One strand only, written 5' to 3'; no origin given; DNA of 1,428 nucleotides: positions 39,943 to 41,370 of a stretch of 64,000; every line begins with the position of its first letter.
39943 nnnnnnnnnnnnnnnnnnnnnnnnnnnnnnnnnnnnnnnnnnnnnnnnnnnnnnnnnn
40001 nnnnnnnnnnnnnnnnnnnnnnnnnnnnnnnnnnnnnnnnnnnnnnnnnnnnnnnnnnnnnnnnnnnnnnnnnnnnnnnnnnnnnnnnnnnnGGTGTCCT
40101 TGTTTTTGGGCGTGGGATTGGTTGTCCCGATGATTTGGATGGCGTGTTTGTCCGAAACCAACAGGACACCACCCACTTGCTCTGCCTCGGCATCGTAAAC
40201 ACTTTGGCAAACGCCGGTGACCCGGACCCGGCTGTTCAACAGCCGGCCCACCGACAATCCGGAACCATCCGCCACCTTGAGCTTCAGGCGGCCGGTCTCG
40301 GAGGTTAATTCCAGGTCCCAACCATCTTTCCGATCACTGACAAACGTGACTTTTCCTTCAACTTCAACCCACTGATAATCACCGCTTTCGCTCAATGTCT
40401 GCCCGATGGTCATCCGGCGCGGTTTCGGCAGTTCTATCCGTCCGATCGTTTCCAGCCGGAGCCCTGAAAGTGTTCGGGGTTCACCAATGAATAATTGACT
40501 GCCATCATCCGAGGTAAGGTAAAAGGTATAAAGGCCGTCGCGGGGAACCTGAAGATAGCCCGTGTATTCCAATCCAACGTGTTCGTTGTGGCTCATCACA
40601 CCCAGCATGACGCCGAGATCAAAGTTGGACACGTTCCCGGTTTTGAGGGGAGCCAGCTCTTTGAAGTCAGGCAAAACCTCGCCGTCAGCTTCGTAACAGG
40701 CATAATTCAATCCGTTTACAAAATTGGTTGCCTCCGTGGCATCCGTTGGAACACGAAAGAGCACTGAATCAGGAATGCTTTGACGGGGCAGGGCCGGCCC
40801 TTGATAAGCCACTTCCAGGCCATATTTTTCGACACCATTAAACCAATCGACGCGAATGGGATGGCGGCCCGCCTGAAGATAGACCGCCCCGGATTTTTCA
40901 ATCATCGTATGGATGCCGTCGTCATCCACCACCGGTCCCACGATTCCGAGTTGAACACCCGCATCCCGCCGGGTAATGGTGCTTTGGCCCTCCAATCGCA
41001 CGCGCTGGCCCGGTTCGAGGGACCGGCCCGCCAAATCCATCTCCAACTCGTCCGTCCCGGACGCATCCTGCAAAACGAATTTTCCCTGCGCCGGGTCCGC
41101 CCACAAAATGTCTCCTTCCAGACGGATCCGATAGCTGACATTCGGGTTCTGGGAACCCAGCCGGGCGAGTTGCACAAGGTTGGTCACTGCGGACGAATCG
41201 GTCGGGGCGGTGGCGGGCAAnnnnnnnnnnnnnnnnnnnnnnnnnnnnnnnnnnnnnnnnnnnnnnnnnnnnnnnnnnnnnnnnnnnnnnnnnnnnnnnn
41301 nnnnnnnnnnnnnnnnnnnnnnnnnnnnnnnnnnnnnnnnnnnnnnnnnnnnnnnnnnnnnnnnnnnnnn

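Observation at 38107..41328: Giant sensor kinase whose ~800-aa outer region combines PA14-like segments in permuted order with reiterated OB-like modules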

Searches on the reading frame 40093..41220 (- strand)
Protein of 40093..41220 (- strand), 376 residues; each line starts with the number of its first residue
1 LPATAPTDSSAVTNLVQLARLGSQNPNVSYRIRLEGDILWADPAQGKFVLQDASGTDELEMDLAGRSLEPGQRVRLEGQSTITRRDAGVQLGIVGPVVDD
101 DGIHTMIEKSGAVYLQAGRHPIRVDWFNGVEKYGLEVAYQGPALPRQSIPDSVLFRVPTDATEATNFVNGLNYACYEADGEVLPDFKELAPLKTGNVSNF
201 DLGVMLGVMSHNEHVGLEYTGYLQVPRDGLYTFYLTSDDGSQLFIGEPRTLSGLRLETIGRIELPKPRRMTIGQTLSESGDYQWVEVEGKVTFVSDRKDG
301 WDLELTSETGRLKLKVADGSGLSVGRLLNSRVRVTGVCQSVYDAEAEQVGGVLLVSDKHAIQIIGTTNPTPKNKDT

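Call 21: search_solved_structures(query=window:40093-41220:-, max_evalue=10, show_alignments=3)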
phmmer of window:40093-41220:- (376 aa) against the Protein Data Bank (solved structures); distinct sequences matched with E-value up to 10: 11.
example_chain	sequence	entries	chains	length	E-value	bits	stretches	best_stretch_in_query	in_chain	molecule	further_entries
9s8a_A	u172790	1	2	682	4.2e-15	58.8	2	142-245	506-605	Sulfatase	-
6qdi_A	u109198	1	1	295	4e-12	49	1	83-247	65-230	PA14 domain-containing protein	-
6qe7_A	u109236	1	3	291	2.9e-06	29.7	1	82-272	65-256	Anti-sigma-I factor RsgI3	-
9s8x_A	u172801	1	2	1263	3.6e-06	29.4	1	170-245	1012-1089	Sulfatase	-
2xjv_A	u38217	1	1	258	0.39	12.9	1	207-246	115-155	FLOCCULATION PROTEIN FLO5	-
2xjp_A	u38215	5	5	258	0.49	12.5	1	207-246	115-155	FLOCCULATION PROTEIN FLO5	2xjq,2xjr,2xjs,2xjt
4ahw_A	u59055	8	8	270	0.54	12.4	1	207-246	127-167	FLOCCULATION PROTEIN FLO5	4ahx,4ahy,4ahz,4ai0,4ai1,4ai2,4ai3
2xju_A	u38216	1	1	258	0.58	12.3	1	207-246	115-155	FLOCCULATION PROTEIN FLO5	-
4lhl_A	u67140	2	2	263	0.62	12.2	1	207-247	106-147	Flocculation protein FLO1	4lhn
4gq7_A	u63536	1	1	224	1.7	10.8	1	207-246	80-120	Flocculin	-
4lhk_A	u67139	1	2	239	1.8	10.7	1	207-246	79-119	Flocculin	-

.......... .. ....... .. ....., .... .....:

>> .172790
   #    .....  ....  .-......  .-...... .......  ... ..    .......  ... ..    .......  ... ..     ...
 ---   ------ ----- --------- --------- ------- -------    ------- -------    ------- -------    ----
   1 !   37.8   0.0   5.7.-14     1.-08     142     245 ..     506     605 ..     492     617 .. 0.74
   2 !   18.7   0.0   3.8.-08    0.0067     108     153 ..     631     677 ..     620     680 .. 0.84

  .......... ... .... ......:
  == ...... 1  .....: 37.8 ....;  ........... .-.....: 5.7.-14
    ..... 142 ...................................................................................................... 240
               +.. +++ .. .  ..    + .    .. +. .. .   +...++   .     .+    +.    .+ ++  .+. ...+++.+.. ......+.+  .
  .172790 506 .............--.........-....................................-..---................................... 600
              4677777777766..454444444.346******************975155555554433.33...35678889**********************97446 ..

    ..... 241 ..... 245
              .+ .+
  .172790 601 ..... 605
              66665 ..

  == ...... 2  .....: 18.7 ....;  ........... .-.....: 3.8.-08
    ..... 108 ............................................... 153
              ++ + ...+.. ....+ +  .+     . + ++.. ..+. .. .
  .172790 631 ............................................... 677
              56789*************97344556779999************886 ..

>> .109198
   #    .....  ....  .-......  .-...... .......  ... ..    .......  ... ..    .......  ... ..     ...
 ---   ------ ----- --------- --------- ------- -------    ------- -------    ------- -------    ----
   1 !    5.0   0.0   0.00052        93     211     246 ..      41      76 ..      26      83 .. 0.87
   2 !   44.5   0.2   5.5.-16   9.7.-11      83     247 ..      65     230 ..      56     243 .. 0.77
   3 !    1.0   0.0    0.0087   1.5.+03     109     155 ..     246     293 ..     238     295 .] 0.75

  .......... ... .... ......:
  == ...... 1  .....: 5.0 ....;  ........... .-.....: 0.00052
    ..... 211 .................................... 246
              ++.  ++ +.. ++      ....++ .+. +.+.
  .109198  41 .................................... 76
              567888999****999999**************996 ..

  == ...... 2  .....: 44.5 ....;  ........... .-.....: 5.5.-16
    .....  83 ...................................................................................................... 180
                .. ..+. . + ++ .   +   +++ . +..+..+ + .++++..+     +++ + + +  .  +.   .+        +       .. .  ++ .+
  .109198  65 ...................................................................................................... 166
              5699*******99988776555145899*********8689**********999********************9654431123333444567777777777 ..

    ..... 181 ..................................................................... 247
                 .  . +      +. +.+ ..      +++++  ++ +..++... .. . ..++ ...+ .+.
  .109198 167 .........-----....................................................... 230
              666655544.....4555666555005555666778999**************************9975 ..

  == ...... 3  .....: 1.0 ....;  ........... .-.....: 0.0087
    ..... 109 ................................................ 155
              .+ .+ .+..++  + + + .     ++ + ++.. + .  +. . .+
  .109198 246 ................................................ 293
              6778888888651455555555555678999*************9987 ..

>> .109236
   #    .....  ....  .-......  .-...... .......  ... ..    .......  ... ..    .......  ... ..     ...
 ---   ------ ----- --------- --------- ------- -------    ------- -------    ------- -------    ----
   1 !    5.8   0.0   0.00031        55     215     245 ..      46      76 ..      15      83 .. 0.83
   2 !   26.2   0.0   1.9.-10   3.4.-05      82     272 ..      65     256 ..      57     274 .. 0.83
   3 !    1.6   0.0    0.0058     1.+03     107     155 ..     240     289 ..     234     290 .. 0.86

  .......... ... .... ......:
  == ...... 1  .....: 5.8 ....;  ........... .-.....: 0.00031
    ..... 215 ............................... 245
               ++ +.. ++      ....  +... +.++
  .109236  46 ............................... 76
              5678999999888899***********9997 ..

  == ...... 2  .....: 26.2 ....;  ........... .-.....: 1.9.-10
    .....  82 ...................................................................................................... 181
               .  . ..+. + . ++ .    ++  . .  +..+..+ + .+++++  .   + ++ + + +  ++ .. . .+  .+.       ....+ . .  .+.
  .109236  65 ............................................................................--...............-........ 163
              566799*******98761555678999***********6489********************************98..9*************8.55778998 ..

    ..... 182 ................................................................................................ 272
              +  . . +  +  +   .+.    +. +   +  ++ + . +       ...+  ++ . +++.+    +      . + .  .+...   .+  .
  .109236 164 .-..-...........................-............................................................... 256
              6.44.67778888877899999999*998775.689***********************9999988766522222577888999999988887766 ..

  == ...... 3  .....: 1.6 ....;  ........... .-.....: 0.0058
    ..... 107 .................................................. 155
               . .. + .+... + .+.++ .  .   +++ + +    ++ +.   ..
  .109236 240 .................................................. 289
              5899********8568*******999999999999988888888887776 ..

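Call 24: search_protein_representatives(protein=window:40093-41220:-)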
Query: 376 residues. Proteins with E-value up to 0.001 (for the whole library): 7997; up to 1e-10: 3231; up to 1e-30: 565. The best 150 are listed.
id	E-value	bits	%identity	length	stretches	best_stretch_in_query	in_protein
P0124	2.3e-242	819.9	46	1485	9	97-248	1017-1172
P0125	1.2e-167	574.0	47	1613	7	97-248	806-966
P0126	2.6e-129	447.9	38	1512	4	5-353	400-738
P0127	4.4e-128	443.8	36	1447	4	8-341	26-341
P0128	1.1e-127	442.5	48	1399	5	97-246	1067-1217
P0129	8.2e-123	426.4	36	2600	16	160-245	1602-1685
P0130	2.5e-122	424.9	52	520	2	10-369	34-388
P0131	4.9e-122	423.9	40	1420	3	9-359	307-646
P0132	5.8e-122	423.7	47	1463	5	97-245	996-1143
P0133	2.9e-119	414.8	42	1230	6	97-248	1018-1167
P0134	1.3e-118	412.6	45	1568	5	97-246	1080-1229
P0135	8.3e-118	410.0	44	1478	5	97-250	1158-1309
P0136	1.5e-117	409.2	38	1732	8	97-246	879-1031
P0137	6.3e-116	403.8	45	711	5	96-246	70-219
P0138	3.8e-115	401.2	44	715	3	10-365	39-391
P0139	8.9e-112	390.1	48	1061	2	10-365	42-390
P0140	1.9e-109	382.5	32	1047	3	7-367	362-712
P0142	2.0e-104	366.0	35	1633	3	3-340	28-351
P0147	3.4e-100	352.0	41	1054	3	10-367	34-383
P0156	2.6e-94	332.7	40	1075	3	6-366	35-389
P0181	3.9e-82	292.6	36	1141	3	8-364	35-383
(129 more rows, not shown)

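Call 25: search_protein_families(library=pfam, max_evalue=0.001, proteins=[P0124, P0126, P0127, P0131, P0140, P0142, P0139])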
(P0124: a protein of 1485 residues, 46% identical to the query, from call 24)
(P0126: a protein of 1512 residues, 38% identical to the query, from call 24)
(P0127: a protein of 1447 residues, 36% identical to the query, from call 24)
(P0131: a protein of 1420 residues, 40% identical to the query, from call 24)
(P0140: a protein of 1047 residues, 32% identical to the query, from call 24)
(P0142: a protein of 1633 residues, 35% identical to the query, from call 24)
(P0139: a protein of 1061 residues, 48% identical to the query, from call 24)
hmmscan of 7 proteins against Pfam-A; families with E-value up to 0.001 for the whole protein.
P0124 (1485 aa): 6 families
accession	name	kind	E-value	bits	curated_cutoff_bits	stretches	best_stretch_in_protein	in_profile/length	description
PF07691.17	PA14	-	5e-120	396.7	24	8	980-1071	44-145/147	PA14 domain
PF08305.17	NPCBM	-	7.9e-48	162.4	23.9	1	1245-1386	2-136/137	NPCBM/NEW2 domain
PF10528.15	GLEYA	-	1.6e-31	108.9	26.2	0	982-1018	1-37/91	GLEYA domain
PF18962.6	Por_Secre_tail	-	9e-10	39.2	27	1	1407-1482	1-74/75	Secretion system C-terminal sorting domain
PF20780.2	TssR_M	-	2.4e-09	37.2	25.7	0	373-397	49-73/86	TssR second domain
PF03422.21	CBM_6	-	4.3e-06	27.5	28.9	0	849-893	68-112/125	Carbohydrate binding module (family 6)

P0126 (1512 aa): 5 families
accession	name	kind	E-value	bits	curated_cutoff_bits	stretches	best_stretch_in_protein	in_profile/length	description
PF07691.17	PA14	-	8.6e-20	71.5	24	2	605-637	47-79/147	PA14 domain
PF02518.31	HATPase_c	-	2.7e-11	44.3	26.4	1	1417-1504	5-109/111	Histidine kinase-, DNA gyrase B-, and HSP90-like ATPase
PF07730.19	HisKA_3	-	5.9e-08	33.6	24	1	1307-1371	1-66/68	Histidine kinase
PF13581.12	HATPase_c_2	-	3.2e-07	30.8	27.4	1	1410-1468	24-87/127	Histidine kinase-like ATPase domain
PF10528.15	GLEYA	-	0.00095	19.9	26.2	0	254-285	3-35/91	GLEYA domain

P0127 (1447 aa): 5 families
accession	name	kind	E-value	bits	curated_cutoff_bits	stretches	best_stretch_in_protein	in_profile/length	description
PF07691.17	PA14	-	2.2e-20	73.4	24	2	587-623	44-80/147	PA14 domain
PF02518.31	HATPase_c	-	4.3e-12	46.9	26.4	1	1323-1436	3-109/111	Histidine kinase-, DNA gyrase B-, and HSP90-like ATPase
PF07730.19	HisKA_3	-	2.4e-11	44.5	24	1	1215-1279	1-66/68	Histidine kinase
PF13581.12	HATPase_c_2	-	5.3e-09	36.6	27.4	1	1305-1386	11-101/127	Histidine kinase-like ATPase domain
PF10528.15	GLEYA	-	1.2e-05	26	26.2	0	590-621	2-34/91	GLEYA domain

P0131 (1420 aa): 6 families
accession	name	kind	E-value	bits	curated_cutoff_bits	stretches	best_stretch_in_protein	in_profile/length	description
PF07691.17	PA14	-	1.6e-17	64.1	24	2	463-538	2-78/147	PA14 domain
PF07730.19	HisKA_3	-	5.8e-16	59.2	24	1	1211-1276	1-66/68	Histidine kinase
PF02518.31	HATPase_c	-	1.3e-14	55.1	26.4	1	1320-1408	5-107/111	Histidine kinase-, DNA gyrase B-, and HSP90-like ATPase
PF01336.31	tRNA_anti-codon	-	6e-06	26.5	27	0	340-364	15-38/75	OB-fold nucleic acid binding domain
PF10528.15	GLEYA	-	3.3e-05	24.6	26.2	0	160-192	3-36/91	GLEYA domain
PF13581.12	HATPase_c_2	-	0.00071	20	27.4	0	1326-1374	37-98/127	Histidine kinase-like ATPase domain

P0140 (1047 aa): 2 families
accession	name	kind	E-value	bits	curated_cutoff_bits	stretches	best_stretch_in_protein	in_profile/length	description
PF07691.17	PA14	-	2e-21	76.8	24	2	522-598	3-80/147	PA14 domain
PF10528.15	GLEYA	-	3.8e-10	40.4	26.2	0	216-251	2-38/91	GLEYA domain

P0142 (1633 aa): 5 families
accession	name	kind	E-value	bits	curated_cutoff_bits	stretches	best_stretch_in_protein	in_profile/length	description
PF02518.31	HATPase_c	-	3.9e-30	105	26.4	1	1363-1479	1-110/111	Histidine kinase-, DNA gyrase B-, and HSP90-like ATPase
PF00072.30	Response_reg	-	6.6e-28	97.5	30.2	1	1510-1619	1-110/111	Response regulator receiver domain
PF07691.17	PA14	-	2.8e-23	82.8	24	2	547-581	44-78/147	PA14 domain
PF00512.31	HisKA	-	1.2e-22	80.2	26.9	1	1251-1316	1-66/66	His Kinase A (phospho-acceptor) domain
PF10528.15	GLEYA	-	3.3e-08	34.1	26.2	0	549-580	1-33/91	GLEYA domain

P0139 (1061 aa): 4 families
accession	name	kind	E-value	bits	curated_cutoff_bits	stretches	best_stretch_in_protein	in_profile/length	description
PF02518.31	HATPase_c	-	6.4e-11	43.1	26.4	1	973-1060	5-109/111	Histidine kinase-, DNA gyrase B-, and HSP90-like ATPase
PF07730.19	HisKA_3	-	2.1e-10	41.4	24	1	863-927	1-66/68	Histidine kinase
PF07691.17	PA14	-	1.3e-06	28.8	24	1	241-275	43-77/147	PA14 domain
PF13581.12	HATPase_c_2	-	1.8e-05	25.2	27.4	1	967-1016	25-79/127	Histidine kinase-like ATPase domain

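Call 45: find_encoding_contigs(protein=P0139, flank=8000, max_places=2)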
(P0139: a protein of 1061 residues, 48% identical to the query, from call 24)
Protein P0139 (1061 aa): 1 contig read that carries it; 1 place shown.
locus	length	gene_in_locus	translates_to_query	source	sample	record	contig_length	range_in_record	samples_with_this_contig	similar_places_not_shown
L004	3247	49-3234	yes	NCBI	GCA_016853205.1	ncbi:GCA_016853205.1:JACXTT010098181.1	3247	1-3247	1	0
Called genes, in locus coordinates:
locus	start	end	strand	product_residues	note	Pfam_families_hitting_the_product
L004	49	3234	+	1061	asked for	PF07691:PA14 (weak), PF07730:HisKA_3, PF02518:HATPase_c, PF13581:HATPase_c_2 (faint)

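Call 46: find_encoding_contigs(protein=P0147, flank=8000, max_places=2)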
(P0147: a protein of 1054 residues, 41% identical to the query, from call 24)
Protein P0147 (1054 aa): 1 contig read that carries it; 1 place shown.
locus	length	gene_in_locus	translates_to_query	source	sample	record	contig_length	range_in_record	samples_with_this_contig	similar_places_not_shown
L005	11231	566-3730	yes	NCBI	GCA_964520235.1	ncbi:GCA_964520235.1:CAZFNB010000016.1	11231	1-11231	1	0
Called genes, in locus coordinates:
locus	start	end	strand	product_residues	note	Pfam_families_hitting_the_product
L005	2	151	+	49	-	?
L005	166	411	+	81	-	PF13396:PLDc_N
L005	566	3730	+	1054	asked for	PF07691:PA14 (faint), PF07730:HisKA_3, PF02518:HATPase_c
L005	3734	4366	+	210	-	PF00072:Response_reg, PF08281:Sigma70_r4_2 (weak), PF00196:GerE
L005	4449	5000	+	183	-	PF00694:Aconitase_C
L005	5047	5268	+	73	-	-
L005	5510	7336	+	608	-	PF02838:Glyco_hydro_20b, PF00728:Glyco_hydro_20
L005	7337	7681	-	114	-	-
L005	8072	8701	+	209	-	PF04893:Yip1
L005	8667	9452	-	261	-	PF13580:SIS_2, PF22198:GKRP_SIS_2, PF22645:GKRP_SIS_N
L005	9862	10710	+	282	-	PF06877:RraB, PF05117:DUF695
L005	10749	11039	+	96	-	-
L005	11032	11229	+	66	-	?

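Call 59: find_encoding_contigs(protein=P0156, flank=8000, max_places=1)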
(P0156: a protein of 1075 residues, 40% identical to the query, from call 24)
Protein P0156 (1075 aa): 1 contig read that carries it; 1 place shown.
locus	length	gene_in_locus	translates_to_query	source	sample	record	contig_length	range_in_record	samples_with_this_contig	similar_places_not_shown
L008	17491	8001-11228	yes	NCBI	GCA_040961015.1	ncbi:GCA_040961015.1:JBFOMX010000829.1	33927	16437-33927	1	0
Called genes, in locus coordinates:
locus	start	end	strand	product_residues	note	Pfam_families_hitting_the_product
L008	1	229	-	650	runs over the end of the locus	PF12796:Ank_2 (weak), PF13637:Ank_4, PF12796:Ank_2, PF12796:Ank_2, PF12796:Ank_2, PF13857:Ank_5, PF12796:Ank_2, PF00023:Ank, +8 more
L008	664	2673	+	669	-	PF22680:Glyco_hydro_123_N_2, PF13320:GH123_cat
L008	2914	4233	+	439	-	PF01068:DNA_ligase_A_M, PF14743:DNA_ligase_OB_2, PF05406:WGR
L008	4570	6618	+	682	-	PF07081:DUF1349 (faint)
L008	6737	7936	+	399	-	-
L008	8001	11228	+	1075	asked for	PF07691:PA14 (weak), PF07730:HisKA_3 (weak), PF02518:HATPase_c, PF13581:HATPase_c_2 (weak)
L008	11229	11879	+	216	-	PF00072:Response_reg, PF08281:Sigma70_r4_2, PF00196:GerE, PF04545:Sigma70_r4 (weak)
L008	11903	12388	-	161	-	PF12717:Cnd1, PF13513:HEAT_EZ (faint), PF00514:Arm (faint), PF02985:HEAT (faint), PF13646:HEAT_2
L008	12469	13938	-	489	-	PF01408:GFO_IDH_MocA, PF19051:GFO_IDH_MocA_C2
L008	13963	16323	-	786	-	PF13517:FG-GAP_3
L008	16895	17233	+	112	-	PF00543:P-II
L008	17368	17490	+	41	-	?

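Call 60: find_encoding_contigs(protein=P0181, flank=8000, max_places=1)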
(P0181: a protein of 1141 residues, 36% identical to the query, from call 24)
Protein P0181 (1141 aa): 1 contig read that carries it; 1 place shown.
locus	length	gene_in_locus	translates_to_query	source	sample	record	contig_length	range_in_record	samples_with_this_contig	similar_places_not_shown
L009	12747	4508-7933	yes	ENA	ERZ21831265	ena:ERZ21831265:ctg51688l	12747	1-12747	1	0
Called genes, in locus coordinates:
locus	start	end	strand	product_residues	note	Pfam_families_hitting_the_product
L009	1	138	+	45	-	?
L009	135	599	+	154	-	-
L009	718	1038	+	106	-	-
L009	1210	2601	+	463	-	PF01609:DDE_Tnp_1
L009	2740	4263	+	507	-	PF02838:Glyco_hydro_20b, PF00728:Glyco_hydro_20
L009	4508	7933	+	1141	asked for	PF07691:PA14 (weak), PF07730:HisKA_3 (weak), PF13581:HATPase_c_2 (weak), PF02518:HATPase_c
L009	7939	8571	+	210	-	PF00072:Response_reg, PF08281:Sigma70_r4_2 (faint), PF00196:GerE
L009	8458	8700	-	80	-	-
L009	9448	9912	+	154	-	PF07963:N_methyl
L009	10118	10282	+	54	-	-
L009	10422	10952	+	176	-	-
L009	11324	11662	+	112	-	-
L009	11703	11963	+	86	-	-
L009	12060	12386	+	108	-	PF17957:Big_7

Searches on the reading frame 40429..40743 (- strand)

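Call 12: search_protein_families(library=pfam, max_evalue=10, proteins=[window:40429-40743:-])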
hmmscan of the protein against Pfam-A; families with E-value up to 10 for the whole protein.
seq(105 aa): 3 families
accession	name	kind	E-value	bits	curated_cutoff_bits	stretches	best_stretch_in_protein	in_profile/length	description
PF07691.17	PA14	-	2.4e-09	37.6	24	1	11-87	4-77/147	PA14 domain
PF10528.15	GLEYA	-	9.9e-05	23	26.2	1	58-94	3-39/91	GLEYA domain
PF12667.13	NigD_N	-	0.042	14.5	24.3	1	73-102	12-40/67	NigD-like N-terminal OB domain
